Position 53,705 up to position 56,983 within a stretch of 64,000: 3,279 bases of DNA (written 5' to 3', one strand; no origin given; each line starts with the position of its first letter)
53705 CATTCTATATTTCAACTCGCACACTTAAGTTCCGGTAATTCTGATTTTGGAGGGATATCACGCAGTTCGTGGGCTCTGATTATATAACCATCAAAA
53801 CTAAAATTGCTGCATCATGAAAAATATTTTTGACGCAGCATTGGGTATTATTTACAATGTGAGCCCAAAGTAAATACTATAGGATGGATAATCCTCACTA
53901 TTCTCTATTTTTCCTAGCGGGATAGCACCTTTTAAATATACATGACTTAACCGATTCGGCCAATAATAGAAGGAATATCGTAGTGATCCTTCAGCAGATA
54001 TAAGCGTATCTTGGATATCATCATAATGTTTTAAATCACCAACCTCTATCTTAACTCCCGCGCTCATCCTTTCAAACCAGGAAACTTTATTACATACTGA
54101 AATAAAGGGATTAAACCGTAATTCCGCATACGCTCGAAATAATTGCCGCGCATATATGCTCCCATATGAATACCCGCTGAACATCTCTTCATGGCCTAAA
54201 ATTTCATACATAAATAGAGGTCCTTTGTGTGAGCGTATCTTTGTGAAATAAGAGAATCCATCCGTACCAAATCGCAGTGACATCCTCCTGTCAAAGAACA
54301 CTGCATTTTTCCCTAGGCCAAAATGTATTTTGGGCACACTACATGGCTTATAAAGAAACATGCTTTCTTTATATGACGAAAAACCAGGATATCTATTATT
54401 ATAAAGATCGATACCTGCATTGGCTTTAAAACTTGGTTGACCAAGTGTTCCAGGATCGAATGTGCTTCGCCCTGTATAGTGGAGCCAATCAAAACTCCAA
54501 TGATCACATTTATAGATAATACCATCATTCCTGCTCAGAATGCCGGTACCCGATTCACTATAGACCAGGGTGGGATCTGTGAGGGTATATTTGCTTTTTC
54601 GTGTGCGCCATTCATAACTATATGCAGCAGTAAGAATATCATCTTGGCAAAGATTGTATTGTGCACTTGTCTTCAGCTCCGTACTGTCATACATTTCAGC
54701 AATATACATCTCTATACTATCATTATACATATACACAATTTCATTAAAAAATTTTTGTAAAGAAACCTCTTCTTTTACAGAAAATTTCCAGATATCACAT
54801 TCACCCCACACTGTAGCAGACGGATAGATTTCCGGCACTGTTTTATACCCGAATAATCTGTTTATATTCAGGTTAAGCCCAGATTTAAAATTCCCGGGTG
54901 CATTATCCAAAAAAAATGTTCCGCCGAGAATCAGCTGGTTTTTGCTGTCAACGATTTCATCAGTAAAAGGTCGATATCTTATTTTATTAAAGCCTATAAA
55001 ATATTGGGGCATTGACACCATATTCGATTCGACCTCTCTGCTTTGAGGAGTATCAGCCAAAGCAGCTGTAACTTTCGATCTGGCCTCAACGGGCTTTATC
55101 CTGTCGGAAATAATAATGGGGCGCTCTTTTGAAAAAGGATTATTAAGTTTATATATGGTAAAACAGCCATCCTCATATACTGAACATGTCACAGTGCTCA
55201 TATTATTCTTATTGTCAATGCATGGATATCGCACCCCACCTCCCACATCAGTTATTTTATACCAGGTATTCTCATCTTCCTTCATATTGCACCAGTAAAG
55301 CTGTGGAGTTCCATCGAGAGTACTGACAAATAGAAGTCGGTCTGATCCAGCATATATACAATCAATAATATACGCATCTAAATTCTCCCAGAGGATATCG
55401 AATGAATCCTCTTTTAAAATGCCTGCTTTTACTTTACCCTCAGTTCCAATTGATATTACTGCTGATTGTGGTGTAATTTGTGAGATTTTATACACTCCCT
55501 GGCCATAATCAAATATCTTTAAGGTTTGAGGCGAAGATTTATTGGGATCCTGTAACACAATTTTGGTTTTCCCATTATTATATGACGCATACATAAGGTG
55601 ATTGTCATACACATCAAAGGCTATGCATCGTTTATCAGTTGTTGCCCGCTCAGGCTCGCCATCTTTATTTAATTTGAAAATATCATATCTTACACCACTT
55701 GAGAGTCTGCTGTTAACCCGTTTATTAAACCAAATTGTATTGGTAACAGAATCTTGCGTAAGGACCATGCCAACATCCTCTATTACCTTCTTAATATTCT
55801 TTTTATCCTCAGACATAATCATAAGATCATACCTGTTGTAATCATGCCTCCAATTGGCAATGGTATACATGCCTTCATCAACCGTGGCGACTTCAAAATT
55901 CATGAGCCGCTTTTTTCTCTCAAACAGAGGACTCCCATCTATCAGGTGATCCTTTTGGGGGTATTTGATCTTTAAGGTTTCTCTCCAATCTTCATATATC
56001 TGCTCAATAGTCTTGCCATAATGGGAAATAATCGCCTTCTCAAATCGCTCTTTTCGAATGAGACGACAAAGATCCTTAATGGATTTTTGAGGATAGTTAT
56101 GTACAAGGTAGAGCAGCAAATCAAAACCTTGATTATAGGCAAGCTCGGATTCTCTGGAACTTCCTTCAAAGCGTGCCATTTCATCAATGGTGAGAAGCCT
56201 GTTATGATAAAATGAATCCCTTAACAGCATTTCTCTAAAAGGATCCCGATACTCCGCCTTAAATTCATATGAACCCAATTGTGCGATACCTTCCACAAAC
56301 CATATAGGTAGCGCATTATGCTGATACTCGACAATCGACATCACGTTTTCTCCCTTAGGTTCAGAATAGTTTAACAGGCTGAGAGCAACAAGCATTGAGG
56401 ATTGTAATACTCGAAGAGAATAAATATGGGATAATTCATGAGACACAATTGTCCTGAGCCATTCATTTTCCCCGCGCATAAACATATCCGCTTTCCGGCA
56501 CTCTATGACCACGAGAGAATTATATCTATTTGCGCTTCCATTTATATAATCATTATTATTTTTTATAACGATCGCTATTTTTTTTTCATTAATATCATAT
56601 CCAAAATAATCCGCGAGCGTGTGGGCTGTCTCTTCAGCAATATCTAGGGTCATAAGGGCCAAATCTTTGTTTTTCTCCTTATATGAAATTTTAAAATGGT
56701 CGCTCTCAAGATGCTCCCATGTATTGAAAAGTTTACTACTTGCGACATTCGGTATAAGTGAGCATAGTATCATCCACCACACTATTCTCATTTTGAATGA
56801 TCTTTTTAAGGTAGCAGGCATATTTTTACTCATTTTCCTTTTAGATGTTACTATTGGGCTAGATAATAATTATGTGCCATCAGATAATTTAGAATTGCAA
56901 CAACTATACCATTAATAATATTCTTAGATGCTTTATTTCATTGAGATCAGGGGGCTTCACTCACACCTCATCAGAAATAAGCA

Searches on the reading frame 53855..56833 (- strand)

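Call 14: search_protein_families(library=ncbifam, max_evalue=1e-10, proteins=[window:53855-56833:-])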
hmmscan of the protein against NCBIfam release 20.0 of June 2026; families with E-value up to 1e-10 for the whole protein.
window:53855-56833:- (993 aa): 0 families

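Call 27: search_protein_families(library=pfam, max_evalue=0.00001, proteins=[window:53855-56833:-])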
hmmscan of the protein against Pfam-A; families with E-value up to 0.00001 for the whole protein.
window:53855-56833:- (993 aa): 1 family
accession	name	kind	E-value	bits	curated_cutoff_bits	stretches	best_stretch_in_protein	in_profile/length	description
PF13485.12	Peptidase_MA_2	-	8.4e-08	32.7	32.4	1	171-288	86-200/201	Peptidase MA superfamily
